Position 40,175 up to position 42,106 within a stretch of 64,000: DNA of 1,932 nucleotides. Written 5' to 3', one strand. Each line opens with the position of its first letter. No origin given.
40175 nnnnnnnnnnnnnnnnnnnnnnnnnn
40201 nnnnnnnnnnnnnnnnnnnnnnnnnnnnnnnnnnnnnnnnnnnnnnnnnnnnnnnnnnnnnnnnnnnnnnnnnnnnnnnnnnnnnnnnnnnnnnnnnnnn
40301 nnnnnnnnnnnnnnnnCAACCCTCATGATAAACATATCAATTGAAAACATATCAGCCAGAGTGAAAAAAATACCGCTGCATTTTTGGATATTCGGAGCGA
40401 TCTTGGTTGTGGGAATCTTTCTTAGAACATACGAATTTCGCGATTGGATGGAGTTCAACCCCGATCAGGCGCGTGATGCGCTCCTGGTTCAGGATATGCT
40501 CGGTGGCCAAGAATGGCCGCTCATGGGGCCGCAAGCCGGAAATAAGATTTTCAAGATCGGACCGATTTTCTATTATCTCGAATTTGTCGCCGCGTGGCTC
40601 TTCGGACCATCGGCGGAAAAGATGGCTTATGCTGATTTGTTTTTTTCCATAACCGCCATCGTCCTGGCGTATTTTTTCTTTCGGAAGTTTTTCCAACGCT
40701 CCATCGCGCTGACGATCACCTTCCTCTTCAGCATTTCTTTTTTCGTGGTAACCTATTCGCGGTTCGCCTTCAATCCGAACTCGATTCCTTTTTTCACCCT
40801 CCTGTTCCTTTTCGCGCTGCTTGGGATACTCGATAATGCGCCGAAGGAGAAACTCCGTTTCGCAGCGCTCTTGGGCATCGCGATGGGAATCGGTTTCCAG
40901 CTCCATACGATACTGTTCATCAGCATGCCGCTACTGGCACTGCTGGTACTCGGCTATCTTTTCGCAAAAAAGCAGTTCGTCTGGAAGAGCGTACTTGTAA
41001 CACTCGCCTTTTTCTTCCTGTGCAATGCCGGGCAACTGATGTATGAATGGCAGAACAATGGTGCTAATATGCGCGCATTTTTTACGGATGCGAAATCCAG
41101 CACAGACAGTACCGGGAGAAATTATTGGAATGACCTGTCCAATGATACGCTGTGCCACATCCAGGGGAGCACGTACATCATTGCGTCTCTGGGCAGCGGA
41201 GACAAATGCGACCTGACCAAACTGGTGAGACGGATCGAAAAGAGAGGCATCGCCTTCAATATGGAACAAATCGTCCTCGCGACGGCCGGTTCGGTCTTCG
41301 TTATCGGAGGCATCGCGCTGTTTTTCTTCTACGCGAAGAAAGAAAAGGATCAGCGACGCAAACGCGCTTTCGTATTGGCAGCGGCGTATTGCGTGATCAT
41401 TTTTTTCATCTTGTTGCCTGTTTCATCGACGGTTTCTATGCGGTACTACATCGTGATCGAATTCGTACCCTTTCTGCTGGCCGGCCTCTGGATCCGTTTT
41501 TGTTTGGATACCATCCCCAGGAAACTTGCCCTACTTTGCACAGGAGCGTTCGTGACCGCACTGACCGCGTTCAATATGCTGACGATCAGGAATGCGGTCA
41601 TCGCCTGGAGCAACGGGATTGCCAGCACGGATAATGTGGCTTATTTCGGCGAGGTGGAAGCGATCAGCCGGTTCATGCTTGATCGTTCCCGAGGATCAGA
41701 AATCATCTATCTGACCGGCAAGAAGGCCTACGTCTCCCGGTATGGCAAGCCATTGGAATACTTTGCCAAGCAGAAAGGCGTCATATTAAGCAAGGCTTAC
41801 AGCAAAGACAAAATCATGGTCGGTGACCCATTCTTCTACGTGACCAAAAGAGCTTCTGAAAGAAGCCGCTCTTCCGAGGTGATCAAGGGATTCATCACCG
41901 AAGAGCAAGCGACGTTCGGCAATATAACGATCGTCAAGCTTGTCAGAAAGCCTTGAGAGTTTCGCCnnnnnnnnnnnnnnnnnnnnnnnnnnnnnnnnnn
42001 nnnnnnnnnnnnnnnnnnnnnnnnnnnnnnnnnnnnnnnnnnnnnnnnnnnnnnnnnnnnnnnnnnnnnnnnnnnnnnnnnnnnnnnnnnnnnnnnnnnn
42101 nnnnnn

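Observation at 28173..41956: Expanded family of six paralogous GT-C membrane glycosyltransferases: five in tight tandem and one inverted, beside a further GT39-like enzyme and a GH28 hydrolase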

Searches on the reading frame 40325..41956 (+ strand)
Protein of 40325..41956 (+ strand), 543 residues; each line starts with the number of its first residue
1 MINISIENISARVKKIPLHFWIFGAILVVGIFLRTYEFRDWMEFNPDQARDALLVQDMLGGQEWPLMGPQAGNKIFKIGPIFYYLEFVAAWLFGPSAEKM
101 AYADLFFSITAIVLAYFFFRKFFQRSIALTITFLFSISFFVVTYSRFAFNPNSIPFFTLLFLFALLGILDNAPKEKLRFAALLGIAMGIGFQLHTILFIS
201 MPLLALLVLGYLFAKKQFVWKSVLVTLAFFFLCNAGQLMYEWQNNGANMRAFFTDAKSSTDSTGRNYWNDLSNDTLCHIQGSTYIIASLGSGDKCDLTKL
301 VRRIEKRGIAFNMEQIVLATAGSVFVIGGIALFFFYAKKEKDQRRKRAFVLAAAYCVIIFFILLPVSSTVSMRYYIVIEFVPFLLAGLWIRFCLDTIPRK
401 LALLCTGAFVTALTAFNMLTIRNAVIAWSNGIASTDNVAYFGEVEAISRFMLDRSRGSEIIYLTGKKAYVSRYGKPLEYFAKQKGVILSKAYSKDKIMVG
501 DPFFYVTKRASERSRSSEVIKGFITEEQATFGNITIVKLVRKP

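Call 5: search_protein_families(library=pfam, proteins=[window:40325-41956:+], max_evalue=0.01)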
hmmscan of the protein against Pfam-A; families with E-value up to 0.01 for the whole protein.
window:40325-41956:+ (543 aa): 2 families
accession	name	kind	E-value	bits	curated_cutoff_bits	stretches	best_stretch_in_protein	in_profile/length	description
PF13231.12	PMT_2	-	8.6e-06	26.5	26.1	1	80-230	4-154/160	Dolichyl-phosphate-mannose-protein mannosyltransferase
PF02366.24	PMT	-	0.0015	18.6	22.7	1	83-223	67-214/245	Dolichyl-phosphate-mannose-protein mannosyltransferase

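Call 6: search_protein_families(library=ncbifam, proteins=[window:40325-41956:+], max_evalue=0.01)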
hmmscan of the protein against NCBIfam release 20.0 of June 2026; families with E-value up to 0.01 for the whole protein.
window:40325-41956:+ (543 aa): 2 families
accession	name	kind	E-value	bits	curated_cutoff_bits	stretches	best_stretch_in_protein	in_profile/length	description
TIGR03663.1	TIGR03663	subfamily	1.3e-08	34.3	126.25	1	79-200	52-171/435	flippase activity-associated protein Agl23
NF009784.2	PRK13279.1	equivalog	1.6e-07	30.3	567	1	44-218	28-201/539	lipid IV(A) 4-amino-4-deoxy-L-arabinosyltransferase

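Call 48: search_solved_structures(query=window:40325-41956:+, max_evalue=10, show_alignments=3)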
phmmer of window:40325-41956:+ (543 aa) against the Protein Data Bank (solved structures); distinct sequences matched with E-value up to 10: 0.
